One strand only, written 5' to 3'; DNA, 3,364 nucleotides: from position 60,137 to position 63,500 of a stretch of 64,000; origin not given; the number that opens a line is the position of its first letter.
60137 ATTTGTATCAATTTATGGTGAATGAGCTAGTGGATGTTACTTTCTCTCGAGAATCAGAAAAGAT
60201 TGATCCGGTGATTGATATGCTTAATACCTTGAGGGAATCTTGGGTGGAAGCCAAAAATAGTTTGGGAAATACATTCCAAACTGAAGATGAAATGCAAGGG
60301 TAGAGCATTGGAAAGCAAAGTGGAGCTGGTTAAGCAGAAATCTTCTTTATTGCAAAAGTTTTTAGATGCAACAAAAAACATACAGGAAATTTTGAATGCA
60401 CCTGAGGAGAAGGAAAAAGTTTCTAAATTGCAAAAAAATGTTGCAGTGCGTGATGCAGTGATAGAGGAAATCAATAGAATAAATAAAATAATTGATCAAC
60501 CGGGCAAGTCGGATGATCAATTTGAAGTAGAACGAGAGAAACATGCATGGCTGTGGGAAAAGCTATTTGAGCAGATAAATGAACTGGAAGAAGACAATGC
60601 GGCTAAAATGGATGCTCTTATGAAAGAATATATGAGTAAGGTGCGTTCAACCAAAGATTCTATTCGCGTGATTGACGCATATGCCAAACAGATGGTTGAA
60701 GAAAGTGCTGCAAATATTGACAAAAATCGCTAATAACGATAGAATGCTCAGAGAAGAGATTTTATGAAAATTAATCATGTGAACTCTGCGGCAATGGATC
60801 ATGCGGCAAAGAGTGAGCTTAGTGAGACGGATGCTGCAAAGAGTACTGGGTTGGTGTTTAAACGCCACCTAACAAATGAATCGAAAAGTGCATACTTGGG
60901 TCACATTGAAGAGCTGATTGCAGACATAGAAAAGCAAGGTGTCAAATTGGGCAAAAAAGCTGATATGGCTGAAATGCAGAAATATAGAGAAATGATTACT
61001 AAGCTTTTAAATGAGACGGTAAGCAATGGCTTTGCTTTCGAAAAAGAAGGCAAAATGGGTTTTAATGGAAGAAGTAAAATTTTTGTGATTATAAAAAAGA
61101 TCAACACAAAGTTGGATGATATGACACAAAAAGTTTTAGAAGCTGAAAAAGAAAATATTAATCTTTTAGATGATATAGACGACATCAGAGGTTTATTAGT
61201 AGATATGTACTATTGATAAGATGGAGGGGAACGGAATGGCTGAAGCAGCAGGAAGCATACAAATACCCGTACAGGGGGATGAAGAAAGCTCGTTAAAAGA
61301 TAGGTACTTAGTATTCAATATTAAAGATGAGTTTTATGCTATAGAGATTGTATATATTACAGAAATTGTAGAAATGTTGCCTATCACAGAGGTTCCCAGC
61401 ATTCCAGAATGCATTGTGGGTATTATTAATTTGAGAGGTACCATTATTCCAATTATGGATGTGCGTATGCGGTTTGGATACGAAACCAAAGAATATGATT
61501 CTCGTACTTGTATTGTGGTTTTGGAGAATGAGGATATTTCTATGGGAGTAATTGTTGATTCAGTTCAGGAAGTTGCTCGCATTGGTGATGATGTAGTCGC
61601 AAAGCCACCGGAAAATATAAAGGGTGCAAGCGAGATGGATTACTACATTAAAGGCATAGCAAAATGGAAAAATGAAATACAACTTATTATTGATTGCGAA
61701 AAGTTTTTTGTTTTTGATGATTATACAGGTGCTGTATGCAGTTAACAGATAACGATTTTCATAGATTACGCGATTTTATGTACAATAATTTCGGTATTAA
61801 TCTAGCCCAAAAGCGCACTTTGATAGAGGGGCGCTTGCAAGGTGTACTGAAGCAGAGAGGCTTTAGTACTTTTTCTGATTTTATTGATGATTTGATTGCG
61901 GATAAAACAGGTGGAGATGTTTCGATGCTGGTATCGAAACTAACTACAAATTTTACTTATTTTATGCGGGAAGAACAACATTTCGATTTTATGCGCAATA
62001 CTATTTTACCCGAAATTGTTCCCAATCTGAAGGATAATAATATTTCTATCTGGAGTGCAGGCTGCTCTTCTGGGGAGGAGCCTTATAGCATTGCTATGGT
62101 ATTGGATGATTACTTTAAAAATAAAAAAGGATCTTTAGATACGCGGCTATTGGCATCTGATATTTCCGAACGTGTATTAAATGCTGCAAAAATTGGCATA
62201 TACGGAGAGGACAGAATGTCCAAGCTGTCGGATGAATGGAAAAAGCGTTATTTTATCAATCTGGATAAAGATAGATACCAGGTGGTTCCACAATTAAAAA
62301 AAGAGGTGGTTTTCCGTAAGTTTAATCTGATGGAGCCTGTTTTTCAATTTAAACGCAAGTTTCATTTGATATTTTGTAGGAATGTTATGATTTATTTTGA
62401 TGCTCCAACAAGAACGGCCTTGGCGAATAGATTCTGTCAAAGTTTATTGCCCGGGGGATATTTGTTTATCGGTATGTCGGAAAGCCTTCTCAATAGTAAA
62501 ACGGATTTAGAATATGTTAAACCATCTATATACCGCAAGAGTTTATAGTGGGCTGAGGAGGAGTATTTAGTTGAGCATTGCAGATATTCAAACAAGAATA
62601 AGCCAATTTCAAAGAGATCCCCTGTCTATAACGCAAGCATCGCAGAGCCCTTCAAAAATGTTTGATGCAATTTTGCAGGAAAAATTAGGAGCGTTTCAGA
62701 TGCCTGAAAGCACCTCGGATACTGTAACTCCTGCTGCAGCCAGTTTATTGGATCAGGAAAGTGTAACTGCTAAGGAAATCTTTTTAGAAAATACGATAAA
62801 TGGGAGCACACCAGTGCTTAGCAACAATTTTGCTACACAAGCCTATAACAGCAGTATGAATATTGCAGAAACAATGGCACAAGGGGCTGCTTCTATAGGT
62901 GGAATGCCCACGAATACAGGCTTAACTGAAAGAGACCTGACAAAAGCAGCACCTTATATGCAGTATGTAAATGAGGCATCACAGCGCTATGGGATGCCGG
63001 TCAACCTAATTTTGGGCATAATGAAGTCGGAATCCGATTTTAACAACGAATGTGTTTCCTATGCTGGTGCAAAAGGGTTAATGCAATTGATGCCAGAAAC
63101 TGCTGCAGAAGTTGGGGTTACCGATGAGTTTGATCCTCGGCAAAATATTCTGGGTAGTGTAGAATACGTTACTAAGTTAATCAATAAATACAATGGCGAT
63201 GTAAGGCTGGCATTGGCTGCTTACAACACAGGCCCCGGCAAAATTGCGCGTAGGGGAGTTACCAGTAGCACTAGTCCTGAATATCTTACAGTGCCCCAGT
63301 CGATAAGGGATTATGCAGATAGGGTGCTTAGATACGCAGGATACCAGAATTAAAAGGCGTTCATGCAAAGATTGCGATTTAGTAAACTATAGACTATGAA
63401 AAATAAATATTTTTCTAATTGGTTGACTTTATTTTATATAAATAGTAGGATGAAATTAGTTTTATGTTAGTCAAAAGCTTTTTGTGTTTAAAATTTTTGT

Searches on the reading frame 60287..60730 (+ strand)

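Call 8: search_protein_families(library=pfam, proteins=[window:60287-60730:+], max_evalue=0.001)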
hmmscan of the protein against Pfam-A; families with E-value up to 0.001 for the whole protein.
window:60287-60730:+ (148 aa): 0 families

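Call 70: search_protein_families(library=ncbifam, proteins=[window:60287-60730:+], max_evalue=0.01)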
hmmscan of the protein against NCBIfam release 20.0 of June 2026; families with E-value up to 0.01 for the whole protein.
window:60287-60730:+ (148 aa): 1 family
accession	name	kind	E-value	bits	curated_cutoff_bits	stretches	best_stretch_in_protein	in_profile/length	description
NF033542.1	transpos_IS110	equivalog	0.005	16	140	1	41-141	116-215/343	IS110 family RNA-guided transposase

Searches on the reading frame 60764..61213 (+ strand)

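Call 8: search_protein_families(library=pfam, proteins=[window:60764-61213:+], max_evalue=0.001)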
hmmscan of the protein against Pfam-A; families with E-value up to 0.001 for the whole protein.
window:60764-61213:+ (150 aa): 1 family
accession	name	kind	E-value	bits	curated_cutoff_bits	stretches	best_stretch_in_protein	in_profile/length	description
PF03885.18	DUF327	-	1.2e-34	119.8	25.8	1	17-149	13-143/143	Protein of unknown function (DUF327)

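Call 70: search_protein_families(library=ncbifam, proteins=[window:60764-61213:+], max_evalue=0.01)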
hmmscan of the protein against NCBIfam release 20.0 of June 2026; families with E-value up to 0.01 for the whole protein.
window:60764-61213:+ (150 aa): 0 families

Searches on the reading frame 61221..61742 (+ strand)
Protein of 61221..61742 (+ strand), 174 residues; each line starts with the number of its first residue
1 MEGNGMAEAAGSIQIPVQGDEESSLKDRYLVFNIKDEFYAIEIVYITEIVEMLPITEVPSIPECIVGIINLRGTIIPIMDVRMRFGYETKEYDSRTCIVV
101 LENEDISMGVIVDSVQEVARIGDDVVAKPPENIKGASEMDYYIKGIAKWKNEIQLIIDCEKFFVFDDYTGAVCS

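Call 8: search_protein_families(library=pfam, proteins=[window:61221-61742:+], max_evalue=0.001)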
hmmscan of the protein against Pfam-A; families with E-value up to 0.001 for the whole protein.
window:61221-61742:+ (174 aa): 1 family
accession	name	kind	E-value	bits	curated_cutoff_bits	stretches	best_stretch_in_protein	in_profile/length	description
PF01584.24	CheW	-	3.1e-33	114.8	23.5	1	29-163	2-134/138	CheW-like domain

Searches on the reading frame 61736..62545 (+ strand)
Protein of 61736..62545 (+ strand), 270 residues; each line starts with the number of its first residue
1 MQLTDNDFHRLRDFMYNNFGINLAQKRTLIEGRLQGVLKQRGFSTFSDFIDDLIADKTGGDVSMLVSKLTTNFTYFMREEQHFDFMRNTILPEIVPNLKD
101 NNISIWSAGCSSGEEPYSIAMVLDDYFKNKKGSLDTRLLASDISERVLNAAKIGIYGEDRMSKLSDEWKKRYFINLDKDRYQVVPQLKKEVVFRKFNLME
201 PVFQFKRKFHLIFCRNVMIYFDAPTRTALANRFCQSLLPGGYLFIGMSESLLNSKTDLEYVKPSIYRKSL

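Call 8: search_protein_families(library=pfam, proteins=[window:61736-62545:+], max_evalue=0.001)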
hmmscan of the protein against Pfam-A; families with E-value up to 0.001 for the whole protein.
window:61736-62545:+ (270 aa): 2 families
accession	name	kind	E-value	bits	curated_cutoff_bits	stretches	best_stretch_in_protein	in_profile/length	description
PF01739.24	CheR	-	1.2e-61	208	27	1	72-262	1-190/195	CheR methyltransferase, SAM binding domain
PF03705.20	CheR_N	-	8.5e-11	41.8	27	1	6-56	1-52/53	CheR methyltransferase, all-alpha domain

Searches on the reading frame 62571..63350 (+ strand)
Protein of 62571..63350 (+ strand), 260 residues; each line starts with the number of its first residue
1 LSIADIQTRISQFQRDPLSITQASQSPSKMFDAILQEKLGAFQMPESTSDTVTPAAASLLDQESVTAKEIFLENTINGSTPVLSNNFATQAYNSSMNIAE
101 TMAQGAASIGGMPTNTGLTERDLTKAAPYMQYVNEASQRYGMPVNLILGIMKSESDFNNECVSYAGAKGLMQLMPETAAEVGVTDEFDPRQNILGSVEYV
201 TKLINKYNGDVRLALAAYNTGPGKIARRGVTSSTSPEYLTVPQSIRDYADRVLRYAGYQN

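Call 8: search_protein_families(library=pfam, proteins=[window:62571-63350:+], max_evalue=0.001)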
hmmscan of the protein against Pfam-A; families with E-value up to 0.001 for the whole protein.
window:62571-63350:+ (260 aa): 3 families
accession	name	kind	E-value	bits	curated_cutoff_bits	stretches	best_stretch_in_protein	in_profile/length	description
PF01464.25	SLT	-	1.7e-26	92.6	21.3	1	132-230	2-106/117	Transglycosylase SLT domain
PF13406.11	SLT_2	-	7.4e-08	32.4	24.3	0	163-198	151-186/292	Transglycosylase SLT domain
PF19489.4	SLT_4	-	0.00036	20.7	27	1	125-161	30-66/184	Transglycosylase SLT domain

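Call 70: search_protein_families(library=ncbifam, proteins=[window:62571-63350:+], max_evalue=0.01)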
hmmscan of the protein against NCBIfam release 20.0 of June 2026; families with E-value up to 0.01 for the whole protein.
window:62571-63350:+ (260 aa): 9 families
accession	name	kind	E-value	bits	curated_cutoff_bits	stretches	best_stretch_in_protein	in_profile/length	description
NF047373.1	BB0259_flg_lyt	exception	4.9e-24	85.1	234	1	128-225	547-650/705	flagellar assembly lytic transglycosylase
NF008112.0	PRK10859.1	equivalog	1.8e-15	56.4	354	1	141-225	300-390/483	membrane-bound lytic murein transglycosylase MltF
NF008050.0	PRK10783.1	equivalog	6.9e-15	54.3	508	1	125-227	100-207/457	murein transglycosylase D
NF008670.0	PRK11671.1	equivalog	1.6e-14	53.9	375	1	125-226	188-307/359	membrane-bound lytic murein transglycosylase MltC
NF008631.0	PRK11619.1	equivalog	3.9e-10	38.7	536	1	131-238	481-598/644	murein transglycosylase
TIGR02283.1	MltB_2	subfamily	3.3e-06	26.5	248.45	0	163-200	152-189/300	lytic murein transglycosylase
TIGR02282.1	MltB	equivalog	0.00044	19.5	281.4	0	150-201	134-185/290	lytic murein transglycosylase B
NF008029.0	PRK10760.1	equivalog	0.00067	18.8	449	0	129-157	135-163/359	lytic murein transglycosylase B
NF012014.0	PRK15470.1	equivalog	0.0014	18.3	233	1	123-178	33-88/203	membrane-bound lytic murein transglycosylase EmtA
